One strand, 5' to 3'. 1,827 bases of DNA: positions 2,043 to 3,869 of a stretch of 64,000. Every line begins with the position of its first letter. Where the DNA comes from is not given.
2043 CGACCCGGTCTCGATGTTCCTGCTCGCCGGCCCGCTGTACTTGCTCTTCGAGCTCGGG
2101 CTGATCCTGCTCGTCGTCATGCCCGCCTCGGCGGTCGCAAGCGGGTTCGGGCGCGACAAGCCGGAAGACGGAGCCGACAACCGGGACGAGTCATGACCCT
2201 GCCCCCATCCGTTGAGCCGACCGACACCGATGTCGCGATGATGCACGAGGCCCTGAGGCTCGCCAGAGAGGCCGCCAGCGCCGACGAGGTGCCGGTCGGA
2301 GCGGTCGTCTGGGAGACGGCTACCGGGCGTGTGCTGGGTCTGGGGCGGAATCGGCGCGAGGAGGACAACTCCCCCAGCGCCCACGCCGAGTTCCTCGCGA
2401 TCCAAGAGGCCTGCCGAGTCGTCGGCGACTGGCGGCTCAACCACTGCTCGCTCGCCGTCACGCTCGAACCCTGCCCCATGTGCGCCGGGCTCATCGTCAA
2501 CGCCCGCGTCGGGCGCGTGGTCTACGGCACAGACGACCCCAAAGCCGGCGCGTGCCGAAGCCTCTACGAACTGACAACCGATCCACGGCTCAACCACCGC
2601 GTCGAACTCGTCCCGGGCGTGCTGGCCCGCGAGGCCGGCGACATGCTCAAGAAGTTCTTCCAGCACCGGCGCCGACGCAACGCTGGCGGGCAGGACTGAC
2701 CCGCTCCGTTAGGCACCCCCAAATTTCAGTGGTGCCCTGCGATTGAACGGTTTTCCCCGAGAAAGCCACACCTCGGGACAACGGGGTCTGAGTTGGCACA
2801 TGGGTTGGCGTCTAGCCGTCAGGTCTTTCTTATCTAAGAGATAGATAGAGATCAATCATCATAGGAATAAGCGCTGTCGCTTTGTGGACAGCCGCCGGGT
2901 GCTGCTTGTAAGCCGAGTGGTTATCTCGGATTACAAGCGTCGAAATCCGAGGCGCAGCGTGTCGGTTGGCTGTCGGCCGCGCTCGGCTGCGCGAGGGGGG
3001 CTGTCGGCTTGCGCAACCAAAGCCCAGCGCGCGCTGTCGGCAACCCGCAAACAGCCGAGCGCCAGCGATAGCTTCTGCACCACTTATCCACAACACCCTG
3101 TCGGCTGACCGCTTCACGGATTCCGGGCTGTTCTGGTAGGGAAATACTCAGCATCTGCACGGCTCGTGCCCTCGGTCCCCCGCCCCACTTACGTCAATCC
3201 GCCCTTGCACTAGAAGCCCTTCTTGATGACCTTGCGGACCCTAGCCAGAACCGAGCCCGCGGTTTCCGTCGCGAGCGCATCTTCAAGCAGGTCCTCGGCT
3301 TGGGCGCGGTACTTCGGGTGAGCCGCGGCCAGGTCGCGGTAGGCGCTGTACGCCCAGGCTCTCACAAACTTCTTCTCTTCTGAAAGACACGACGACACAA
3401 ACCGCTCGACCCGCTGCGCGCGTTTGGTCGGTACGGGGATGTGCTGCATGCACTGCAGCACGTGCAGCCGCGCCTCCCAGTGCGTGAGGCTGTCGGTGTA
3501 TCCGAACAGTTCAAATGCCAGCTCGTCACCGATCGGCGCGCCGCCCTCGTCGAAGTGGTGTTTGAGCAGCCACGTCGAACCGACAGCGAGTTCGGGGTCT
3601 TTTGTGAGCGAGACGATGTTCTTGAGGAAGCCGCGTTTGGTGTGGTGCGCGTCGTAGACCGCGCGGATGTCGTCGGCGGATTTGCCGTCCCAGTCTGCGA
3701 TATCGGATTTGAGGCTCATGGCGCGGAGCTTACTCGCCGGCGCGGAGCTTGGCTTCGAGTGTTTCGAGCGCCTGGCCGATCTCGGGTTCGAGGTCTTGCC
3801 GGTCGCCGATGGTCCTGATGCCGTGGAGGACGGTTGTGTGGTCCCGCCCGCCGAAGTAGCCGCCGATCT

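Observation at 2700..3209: Structured 510-bp gap with a consensus DnaA box, AT-rich tract, phased octamer repeats and competing hairpins: candidate oriC element or ncRNA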

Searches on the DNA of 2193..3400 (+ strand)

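Call 5: search_rna_families(source=window, start=2500, end=3400, threshold=evalue, max_evalue=10, show_alignments=3)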
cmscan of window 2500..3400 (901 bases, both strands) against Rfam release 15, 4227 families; matches with E-value up to 10: 5.
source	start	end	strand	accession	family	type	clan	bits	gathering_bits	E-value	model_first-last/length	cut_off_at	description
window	2993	3050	+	RF03192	mir-6794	Gene; miRNA;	-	17.8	74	2.3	1-62/62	no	mir-6794 microRNA precursor family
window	2928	3091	+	RF04203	MIR1144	Gene; miRNA;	-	14.6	90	7.5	1-197/197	no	MIR1144 microRNA precursor family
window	2608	2750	+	RF01754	radC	Cis-reg;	-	13.3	40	6.1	1-149/149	no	radC RNA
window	3086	3211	-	RF02204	WT1-AS_2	Gene; lncRNA;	-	12.8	45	7.7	1-137/137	no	WT1 antisense RNA conserved region 2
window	2849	2866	-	RF01145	sR14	Gene; snRNA; snoRNA; CD-box;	-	12.3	38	1.7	1-54/54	no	Small nucleolar RNA sR14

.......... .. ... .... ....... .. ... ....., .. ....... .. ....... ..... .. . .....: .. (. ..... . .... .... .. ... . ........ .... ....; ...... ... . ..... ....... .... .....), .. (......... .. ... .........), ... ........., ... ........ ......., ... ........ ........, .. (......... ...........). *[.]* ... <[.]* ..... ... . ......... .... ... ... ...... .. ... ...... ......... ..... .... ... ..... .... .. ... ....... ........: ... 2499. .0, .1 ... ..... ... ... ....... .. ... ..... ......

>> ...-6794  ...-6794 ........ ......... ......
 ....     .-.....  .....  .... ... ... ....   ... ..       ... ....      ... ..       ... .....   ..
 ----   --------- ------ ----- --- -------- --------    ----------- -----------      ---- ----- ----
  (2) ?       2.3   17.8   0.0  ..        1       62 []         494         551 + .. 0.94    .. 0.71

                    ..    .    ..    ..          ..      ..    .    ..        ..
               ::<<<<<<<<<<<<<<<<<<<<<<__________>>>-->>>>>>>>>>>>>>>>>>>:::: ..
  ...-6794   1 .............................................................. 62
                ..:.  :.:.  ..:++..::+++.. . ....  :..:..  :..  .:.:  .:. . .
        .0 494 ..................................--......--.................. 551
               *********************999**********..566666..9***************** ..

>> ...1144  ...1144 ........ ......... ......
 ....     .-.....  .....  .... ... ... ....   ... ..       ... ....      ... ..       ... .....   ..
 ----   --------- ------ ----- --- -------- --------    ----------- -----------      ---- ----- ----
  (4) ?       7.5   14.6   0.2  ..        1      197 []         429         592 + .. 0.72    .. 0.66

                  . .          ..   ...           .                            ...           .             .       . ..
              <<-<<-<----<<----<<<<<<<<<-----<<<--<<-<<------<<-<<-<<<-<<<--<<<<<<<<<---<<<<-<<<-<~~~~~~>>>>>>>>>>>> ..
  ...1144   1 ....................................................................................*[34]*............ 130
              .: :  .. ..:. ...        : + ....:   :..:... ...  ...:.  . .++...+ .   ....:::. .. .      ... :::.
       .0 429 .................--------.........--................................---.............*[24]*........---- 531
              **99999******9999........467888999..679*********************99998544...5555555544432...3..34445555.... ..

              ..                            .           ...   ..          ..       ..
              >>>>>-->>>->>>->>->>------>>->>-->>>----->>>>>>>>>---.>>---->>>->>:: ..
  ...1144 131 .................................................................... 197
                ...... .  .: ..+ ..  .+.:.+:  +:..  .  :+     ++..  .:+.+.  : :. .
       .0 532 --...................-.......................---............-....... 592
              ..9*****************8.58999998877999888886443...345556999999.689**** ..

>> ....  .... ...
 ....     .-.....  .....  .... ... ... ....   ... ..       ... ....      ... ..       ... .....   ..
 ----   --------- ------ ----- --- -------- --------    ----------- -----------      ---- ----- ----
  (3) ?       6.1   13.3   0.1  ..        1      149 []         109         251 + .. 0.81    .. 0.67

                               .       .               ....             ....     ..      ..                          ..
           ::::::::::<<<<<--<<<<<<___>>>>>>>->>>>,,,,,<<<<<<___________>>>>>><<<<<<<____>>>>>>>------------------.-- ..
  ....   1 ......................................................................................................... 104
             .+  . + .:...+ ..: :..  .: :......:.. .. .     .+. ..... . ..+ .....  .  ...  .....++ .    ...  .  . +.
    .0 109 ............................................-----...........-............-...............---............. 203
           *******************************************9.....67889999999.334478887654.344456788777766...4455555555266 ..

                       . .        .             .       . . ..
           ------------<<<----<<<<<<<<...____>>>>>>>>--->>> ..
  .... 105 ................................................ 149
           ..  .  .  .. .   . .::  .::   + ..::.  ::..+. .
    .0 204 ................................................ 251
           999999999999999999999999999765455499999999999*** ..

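Call 71: search_rna_families(sources=[L155, L160, L162, L001], threshold=gathering)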
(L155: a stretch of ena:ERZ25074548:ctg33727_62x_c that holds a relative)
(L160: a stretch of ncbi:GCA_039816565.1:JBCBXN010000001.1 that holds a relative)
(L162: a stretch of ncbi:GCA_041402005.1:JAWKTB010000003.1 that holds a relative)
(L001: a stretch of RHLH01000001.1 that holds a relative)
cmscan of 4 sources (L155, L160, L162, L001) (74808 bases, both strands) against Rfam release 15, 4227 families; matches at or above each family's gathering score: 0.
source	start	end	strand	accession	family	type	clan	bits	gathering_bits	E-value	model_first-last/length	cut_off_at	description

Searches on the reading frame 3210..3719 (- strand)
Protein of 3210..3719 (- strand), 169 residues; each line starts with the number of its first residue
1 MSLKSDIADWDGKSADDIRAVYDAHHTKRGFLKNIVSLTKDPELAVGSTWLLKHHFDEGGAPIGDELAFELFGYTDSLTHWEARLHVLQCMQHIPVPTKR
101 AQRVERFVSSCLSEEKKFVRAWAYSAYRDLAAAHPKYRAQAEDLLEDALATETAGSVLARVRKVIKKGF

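Call 14: search_protein_families(library=pfam, proteins=[window:3210-3719:-])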
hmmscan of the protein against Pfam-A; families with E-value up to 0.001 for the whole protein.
window:3210-3719:- (169 aa): 0 families

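Call 90: search_protein_families(library=pfam, proteins=[window:3210-3719:-], max_evalue=5)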
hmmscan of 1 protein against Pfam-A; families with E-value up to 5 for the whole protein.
window:3210-3719:- (169 aa): 1 family
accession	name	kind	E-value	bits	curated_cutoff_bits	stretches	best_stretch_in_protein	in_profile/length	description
PF12318.13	FAD-SLDH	-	0.11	13.2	24.2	1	95-156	29-91/163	Membrane bound FAD containing D-sorbitol dehydrogenase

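Call 92: search_protein_families(library=ncbifam, proteins=[window:3210-3719:-], max_evalue=0.1)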
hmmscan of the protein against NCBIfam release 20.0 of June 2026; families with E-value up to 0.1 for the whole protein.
window:3210-3719:- (169 aa): 0 families

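Call 93: search_solved_structures(query=window:3210-3719:-, max_evalue=1)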
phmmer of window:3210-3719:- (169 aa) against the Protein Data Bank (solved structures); distinct sequences matched with E-value up to 1: 2.
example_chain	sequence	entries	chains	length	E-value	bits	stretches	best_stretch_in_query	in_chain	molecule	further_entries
2k4y_A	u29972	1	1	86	0.47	13.8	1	56-89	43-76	FeoA-like protein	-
1brl_A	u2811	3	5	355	0.68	13.3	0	31-82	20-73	BACTERIAL LUCIFERASE | Alkanal monooxygenase alpha chain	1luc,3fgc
